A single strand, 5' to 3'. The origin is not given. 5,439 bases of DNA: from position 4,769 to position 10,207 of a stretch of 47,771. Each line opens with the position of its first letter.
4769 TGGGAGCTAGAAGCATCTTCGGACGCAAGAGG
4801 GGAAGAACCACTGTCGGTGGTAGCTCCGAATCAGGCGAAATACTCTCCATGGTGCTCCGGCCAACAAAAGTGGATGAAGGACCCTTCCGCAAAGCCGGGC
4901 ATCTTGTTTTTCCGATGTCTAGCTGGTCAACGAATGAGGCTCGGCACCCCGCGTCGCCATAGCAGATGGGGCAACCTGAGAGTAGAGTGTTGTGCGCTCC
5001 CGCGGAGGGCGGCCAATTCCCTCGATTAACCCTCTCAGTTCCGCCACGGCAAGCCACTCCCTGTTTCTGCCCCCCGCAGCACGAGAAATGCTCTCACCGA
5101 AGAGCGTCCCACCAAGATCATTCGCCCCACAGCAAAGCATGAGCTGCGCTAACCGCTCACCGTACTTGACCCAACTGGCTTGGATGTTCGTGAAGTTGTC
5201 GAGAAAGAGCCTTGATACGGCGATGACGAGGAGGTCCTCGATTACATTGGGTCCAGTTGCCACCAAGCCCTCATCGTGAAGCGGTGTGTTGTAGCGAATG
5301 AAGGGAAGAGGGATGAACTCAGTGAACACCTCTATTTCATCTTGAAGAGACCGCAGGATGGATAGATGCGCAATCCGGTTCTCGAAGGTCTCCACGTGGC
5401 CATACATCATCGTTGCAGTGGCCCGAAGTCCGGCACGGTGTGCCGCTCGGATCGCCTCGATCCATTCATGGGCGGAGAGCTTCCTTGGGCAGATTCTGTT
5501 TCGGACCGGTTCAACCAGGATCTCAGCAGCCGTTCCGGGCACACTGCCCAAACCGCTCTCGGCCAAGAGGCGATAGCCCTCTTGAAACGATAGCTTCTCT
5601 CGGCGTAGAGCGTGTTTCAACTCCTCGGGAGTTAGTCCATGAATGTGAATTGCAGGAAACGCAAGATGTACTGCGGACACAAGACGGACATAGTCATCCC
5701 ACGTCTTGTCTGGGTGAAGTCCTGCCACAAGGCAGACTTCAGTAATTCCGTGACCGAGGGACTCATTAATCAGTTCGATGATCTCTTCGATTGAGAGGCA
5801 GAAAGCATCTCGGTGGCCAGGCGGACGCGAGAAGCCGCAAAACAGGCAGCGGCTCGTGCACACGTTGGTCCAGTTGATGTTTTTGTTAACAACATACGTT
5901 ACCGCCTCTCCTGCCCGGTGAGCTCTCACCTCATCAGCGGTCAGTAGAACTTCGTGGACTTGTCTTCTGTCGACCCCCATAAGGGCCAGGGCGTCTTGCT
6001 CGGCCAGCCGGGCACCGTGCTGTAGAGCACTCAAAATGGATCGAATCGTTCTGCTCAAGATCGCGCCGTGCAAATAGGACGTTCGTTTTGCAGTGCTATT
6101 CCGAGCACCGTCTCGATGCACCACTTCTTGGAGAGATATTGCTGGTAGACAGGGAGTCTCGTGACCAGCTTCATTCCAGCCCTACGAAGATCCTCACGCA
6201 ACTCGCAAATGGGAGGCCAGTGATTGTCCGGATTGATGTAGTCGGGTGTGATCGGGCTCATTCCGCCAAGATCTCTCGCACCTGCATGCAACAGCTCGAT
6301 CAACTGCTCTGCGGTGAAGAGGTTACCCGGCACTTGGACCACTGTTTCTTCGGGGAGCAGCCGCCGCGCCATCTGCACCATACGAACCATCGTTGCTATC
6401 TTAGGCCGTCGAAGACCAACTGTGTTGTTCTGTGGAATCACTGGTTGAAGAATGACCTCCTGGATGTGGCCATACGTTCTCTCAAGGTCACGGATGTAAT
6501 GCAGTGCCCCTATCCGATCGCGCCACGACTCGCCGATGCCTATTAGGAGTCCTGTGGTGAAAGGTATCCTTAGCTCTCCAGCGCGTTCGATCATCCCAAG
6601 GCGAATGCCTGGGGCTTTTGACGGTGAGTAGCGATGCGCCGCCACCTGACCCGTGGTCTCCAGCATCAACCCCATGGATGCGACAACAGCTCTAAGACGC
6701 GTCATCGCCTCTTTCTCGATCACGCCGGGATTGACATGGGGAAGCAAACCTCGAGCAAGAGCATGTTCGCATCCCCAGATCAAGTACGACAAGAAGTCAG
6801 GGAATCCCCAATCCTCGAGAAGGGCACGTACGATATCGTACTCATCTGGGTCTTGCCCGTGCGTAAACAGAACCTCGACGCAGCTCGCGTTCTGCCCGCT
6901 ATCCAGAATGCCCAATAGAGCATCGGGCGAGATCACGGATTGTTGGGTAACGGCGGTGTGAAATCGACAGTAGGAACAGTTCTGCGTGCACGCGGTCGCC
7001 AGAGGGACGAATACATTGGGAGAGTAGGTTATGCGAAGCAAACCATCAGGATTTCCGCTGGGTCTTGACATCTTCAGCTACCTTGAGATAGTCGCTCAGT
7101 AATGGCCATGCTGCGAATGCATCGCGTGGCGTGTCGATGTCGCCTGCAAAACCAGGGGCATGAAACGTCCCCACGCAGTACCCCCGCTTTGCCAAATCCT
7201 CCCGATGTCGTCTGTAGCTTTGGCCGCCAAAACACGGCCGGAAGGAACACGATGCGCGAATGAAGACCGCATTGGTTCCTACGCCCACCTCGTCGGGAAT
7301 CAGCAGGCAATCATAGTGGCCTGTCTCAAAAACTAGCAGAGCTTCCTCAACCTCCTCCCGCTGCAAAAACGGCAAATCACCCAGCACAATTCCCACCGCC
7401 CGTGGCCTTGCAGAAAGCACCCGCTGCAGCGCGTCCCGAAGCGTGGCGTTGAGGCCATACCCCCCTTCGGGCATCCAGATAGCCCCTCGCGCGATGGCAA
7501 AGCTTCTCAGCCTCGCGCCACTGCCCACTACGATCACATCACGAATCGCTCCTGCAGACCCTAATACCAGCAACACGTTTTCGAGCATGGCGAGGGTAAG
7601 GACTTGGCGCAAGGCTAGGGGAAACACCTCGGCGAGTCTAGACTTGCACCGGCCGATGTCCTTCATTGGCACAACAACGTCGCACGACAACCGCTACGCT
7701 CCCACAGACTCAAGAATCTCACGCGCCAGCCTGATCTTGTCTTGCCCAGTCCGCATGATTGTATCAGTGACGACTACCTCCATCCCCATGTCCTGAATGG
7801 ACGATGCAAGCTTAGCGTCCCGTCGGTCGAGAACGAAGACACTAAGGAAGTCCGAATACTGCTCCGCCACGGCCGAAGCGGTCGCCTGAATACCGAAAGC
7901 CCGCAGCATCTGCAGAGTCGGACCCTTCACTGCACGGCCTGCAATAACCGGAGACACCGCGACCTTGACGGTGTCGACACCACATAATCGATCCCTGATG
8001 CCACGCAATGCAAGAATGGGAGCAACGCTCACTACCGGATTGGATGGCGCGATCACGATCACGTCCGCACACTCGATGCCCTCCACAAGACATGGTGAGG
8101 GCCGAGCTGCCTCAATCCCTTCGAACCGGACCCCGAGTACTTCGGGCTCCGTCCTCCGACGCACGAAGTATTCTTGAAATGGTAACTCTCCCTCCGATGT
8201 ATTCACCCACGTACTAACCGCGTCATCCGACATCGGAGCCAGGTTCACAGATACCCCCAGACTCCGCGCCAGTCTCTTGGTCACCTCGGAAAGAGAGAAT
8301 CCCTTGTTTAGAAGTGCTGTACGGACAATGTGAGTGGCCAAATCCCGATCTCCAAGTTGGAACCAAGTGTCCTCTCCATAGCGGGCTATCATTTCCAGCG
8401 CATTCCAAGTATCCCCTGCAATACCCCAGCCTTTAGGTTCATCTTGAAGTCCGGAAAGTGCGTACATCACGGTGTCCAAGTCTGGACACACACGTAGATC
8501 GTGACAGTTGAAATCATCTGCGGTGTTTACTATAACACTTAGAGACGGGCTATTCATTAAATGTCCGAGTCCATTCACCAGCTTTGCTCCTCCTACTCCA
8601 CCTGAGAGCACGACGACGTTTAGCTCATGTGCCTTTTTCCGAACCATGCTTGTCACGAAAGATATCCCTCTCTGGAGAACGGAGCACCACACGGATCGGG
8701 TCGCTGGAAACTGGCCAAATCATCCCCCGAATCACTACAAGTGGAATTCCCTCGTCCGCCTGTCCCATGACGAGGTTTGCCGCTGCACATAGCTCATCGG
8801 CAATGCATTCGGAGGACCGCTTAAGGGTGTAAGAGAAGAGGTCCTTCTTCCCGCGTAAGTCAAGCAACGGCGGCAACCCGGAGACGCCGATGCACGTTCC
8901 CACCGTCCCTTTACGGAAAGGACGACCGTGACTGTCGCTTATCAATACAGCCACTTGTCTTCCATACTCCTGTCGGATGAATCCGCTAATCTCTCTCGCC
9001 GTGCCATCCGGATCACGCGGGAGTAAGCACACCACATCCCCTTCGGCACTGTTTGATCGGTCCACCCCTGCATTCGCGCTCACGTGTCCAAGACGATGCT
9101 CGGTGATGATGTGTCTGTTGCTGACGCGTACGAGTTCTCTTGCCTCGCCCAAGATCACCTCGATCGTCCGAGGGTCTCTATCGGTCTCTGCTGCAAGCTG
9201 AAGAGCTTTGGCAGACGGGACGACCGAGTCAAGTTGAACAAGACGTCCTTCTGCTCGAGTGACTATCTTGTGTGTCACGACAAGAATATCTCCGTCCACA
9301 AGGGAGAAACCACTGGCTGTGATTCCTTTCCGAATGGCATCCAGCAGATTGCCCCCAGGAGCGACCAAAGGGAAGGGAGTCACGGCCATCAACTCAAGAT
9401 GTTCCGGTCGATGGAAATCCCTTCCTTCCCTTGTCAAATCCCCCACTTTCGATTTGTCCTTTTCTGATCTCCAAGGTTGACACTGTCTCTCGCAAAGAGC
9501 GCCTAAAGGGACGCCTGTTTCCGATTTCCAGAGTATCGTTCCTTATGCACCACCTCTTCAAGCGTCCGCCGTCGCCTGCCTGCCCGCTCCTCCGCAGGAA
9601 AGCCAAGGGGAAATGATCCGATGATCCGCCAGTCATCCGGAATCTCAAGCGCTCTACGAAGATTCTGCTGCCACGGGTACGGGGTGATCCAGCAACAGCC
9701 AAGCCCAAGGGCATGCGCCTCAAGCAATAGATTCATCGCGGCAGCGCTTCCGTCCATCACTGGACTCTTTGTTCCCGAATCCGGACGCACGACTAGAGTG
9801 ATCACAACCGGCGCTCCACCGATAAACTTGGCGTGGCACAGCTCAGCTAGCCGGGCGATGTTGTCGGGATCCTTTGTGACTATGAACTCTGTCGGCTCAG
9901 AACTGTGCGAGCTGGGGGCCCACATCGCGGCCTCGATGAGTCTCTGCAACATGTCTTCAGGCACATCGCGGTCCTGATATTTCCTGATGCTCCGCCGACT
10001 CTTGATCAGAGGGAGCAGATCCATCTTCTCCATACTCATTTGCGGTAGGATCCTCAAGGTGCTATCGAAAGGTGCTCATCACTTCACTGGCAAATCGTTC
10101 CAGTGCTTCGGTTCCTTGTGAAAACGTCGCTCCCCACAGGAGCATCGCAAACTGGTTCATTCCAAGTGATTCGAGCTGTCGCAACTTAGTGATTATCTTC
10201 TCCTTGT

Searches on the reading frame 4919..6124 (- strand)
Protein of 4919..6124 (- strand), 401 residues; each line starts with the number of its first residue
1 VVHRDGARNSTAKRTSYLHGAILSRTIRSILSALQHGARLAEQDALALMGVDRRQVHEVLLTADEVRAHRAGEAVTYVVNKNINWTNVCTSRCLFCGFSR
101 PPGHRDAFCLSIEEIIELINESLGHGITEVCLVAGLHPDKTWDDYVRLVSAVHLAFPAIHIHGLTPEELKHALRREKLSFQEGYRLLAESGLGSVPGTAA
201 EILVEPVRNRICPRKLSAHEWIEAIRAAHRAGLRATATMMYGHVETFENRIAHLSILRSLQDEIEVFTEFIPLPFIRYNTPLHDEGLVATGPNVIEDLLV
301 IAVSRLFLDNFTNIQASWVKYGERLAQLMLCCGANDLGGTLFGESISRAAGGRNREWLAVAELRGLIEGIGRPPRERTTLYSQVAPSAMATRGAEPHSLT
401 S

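Call 17: search_protein_families(library=pfam, proteins=[window:4919-6124:-], max_evalue=0.001)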
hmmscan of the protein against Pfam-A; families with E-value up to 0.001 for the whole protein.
window:4919-6124:- (401 aa): 2 families
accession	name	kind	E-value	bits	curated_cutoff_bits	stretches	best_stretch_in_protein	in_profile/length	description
PF19288.4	CofH_C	-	2.7e-18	66.4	27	1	267-382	4-117/125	CofH/MqnC C-terminal region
PF04055.27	Radical_SAM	-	2.8e-16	60.6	29.5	1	83-254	1-163/166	Radical SAM superfamily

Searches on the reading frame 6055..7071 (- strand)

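Call 17: search_protein_families(library=pfam, proteins=[window:6055-7071:-], max_evalue=0.001)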
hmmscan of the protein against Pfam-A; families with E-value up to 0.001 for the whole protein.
window:6055-7071:- (338 aa): 1 family
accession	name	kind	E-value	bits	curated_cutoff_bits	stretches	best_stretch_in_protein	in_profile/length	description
PF04055.27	Radical_SAM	-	8.7e-10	39.4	29.5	1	24-192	3-165/166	Radical SAM superfamily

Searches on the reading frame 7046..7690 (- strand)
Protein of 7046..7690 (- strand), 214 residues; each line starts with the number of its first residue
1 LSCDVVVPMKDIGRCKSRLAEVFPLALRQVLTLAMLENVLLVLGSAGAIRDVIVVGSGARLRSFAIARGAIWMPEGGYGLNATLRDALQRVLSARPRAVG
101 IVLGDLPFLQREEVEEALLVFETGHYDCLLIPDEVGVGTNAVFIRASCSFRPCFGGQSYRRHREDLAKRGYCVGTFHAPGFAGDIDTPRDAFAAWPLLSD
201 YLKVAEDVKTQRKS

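Call 17: search_protein_families(library=pfam, proteins=[window:7046-7690:-], max_evalue=0.001)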
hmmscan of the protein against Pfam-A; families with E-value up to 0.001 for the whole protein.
window:7046-7690:- (214 aa): 2 families
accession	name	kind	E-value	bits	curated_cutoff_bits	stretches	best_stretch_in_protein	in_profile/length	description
PF01983.22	CofC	-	1.2e-14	54.5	22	1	5-190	3-178/217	Guanylyl transferase CofC like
PF12804.13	NTP_transf_3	-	5.5e-07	30.3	27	1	27-148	18-137/160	MobA-like NTP transferase domain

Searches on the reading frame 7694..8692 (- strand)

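Call 17: search_protein_families(library=pfam, proteins=[window:7694-8692:-], max_evalue=0.001)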
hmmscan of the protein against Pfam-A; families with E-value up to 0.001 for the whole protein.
window:7694-8692:- (332 aa): 1 family
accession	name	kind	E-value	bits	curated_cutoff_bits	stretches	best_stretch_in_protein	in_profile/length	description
PF01933.23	CofD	-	9.8e-50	169.8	30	1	26-310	1-273/290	2-phospho-L-lactate transferase CofD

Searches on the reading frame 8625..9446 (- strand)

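Call 17: search_protein_families(library=pfam, proteins=[window:8625-9446:-], max_evalue=0.001)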
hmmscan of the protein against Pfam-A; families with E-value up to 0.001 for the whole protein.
window:8625-9446:- (273 aa): 1 family
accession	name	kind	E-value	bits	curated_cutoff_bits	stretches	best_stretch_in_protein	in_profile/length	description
PF01996.21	F420_ligase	-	2.3e-71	240.2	25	1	25-241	4-218/218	F420-0:Gamma-glutamyl ligase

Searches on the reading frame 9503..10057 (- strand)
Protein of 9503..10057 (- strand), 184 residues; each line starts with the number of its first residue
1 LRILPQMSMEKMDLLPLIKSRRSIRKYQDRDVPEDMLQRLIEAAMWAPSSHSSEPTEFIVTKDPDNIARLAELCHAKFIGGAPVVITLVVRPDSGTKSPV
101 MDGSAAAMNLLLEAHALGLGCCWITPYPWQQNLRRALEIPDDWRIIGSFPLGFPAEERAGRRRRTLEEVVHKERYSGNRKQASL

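Call 17: search_protein_families(library=pfam, proteins=[window:9503-10057:-], max_evalue=0.001)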
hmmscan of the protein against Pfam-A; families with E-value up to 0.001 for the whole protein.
window:9503-10057:- (184 aa): 2 families
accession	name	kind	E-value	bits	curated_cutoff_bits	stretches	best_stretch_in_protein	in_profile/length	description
PF00881.29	Nitroreductase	-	3.2e-31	109.2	23.5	2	18-77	1-60/167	Nitroreductase family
PF14512.11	TM1586_NiRdase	-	2.4e-11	44.1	27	1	14-173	2-152/215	Putative TM nitroreductase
